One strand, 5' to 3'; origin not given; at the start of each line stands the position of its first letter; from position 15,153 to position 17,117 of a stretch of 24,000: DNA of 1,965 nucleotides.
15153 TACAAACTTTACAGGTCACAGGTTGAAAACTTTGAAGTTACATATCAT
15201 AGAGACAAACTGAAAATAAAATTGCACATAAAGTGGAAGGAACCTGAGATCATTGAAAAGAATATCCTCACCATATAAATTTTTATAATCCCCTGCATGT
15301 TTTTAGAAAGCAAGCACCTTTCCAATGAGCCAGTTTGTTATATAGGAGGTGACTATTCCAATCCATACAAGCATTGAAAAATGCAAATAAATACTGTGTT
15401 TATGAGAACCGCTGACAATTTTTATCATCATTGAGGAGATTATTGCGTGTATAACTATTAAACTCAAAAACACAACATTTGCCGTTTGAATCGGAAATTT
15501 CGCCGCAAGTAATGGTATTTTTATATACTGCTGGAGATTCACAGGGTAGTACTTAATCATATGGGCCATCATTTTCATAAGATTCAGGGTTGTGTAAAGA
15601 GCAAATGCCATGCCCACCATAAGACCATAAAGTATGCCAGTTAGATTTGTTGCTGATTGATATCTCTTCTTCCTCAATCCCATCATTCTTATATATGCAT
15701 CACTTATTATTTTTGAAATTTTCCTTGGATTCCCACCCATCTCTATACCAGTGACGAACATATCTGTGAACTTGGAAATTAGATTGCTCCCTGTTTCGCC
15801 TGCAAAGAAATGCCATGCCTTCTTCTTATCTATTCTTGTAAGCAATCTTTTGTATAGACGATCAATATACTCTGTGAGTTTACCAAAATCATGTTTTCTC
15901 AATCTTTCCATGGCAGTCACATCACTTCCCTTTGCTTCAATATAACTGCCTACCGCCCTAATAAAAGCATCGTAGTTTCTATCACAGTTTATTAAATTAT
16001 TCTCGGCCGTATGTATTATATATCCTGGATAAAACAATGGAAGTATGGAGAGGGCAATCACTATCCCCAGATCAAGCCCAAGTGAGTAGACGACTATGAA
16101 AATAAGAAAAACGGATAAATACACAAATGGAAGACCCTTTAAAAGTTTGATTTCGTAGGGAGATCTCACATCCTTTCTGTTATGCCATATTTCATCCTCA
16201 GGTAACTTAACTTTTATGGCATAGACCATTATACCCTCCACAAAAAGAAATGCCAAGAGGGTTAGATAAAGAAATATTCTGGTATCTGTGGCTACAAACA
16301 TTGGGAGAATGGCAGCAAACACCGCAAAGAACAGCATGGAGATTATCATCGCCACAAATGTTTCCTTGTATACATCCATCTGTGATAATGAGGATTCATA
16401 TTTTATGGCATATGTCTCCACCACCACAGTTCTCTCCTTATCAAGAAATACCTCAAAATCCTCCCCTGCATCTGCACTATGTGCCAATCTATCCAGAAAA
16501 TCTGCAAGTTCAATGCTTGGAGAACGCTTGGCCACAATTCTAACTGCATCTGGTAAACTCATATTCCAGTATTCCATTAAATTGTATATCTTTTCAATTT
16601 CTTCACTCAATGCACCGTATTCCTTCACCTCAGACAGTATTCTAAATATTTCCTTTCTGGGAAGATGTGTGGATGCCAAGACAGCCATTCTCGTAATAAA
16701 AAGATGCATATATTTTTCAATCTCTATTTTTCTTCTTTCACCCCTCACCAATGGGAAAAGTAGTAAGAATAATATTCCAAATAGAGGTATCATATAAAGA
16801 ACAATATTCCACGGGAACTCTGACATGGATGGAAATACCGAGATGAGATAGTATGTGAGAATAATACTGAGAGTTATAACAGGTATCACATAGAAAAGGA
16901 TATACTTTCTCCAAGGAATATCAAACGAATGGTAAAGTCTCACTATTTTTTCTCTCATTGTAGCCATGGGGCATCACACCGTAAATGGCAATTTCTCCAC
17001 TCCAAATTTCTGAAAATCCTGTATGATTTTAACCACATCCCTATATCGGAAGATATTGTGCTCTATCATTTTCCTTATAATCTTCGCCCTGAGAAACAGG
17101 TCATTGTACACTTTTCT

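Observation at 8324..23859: Split, non-canonical archaellum locus with domain-expanded parts and an embedded regulator/surface-protein insert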

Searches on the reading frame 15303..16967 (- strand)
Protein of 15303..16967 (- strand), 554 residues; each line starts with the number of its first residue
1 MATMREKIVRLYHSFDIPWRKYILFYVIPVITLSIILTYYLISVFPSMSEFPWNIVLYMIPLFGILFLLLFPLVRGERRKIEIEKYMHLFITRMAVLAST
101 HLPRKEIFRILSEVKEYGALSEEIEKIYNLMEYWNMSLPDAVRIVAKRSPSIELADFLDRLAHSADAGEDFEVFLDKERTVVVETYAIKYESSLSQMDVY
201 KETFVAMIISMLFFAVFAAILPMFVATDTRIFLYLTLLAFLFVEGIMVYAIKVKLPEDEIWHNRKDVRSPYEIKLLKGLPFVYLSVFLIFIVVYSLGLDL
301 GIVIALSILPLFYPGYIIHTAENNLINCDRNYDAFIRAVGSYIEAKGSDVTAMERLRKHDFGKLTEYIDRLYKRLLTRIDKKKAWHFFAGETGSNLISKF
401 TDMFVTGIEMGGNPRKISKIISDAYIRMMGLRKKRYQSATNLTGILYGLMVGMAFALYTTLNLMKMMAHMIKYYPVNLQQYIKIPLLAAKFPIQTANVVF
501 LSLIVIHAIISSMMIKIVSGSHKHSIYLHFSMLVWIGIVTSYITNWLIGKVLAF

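Call 4: search_protein_families(library=pfam, proteins=[window:15303-16967:-], max_evalue=0.01)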
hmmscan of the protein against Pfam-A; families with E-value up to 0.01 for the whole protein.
window:15303-16967:- (554 aa): 1 family
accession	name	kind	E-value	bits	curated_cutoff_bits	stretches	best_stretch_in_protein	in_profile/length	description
PF00482.28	T2SSF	-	8.8e-26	90.8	25.2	2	90-217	1-123/125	Type II secretion system (T2SS), protein F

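Call 6: search_protein_families(library=ncbifam, proteins=[window:15303-16967:-], max_evalue=0.01)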
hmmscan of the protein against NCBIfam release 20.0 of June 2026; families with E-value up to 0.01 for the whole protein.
window:15303-16967:- (554 aa): 3 families
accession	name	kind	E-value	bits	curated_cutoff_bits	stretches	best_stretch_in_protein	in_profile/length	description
NF004704.2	PRK06041.1-2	equivalog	1.8e-188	627.7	550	1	11-552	2-554/555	archaellar assembly protein ArlJ/FlaJ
NF004705.1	PRK06041.1-3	equivalog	2.7e-77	260.7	400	1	89-552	9-462/465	archaellar assembly protein ArlJ/FlaJ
NF004703.2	PRK06041.1-1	equivalog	1.4e-57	195.3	570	1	80-536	33-505/525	archaellar assembly protein ArlJ/FlaJ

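Call 8: find_encoding_contigs(protein=window:15303-16967:-, flank=10000, max_places=6)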
Protein window:15303-16967:- (554 aa): 2 contigs read that carry it; 1 place shown.
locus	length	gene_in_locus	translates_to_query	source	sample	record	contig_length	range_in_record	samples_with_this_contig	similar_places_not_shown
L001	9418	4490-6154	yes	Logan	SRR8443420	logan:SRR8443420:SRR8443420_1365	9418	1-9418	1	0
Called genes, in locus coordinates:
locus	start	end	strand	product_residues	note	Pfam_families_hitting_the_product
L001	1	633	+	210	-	?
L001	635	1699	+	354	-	-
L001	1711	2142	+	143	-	PF01917:Flagellin_arch-type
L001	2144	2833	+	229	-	PF06745:ATPase, PF13481:AAA_25 (faint)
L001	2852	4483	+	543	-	PF00437:T2SSE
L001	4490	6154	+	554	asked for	PF00482:T2SSF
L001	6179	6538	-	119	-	PF12840:HTH_20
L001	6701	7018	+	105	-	PF01978:TrmB (weak)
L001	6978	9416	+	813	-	?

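Call 9: find_related_loci(query=window:15303-16967:-, collection=genome_contigs, flank=10000)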
Query window:15303-16967:- (554 aa) in genome_contigs; peptide patterns used: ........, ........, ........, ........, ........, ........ (x = any residue, [..] = any of these).
22 stretches matched a pattern; 5 encode a relative of the query (tblastn E <= 1e-3); 5 distinct loci.
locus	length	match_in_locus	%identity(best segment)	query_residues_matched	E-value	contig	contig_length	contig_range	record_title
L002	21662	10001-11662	80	1-554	0e+0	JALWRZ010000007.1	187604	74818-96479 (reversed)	MAG: DHVE2 group archaeon isolate M2_metabat2_scaf2bin.040 M2_NODE_24_length_187604_cov_7.818228, whole genome shotgun s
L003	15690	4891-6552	79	1-554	0e+0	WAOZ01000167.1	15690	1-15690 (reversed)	MAG: DHVE2 group archaeon isolate S143_98 k151_457560, whole genome shotgun sequence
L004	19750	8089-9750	80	1-554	0e+0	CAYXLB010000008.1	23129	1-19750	MAG TPA_asm: uncultured Thermoplasmata archaeon isolate SRP144503_co3_221 genome assembly, contig: NODE_308_length_23129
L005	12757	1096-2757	74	1-554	0e+0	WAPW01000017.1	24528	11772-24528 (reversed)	MAG: Aciduliprofundum sp. isolate S145_39 k151_137329, whole genome shotgun sequence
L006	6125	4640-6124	77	1-495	0e+0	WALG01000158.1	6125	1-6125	MAG: DHVE2 group archaeon isolate S014_41 k151_76473, whole genome shotgun sequence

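Call 54: find_related_loci(query=window:15303-16967:-, collection=metagenome_contigs, flank=10000)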
Query window:15303-16967:- (554 aa) in metagenome_contigs; peptide patterns used: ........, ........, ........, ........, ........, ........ (x = any residue, [..] = any of these).
40 stretches matched a pattern; 2 encode a relative of the query (tblastn E <= 1e-3); 2 distinct loci.
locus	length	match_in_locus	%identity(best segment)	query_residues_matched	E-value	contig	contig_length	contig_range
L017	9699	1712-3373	80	1-554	0e+0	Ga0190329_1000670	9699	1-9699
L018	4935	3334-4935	80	1-534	0e+0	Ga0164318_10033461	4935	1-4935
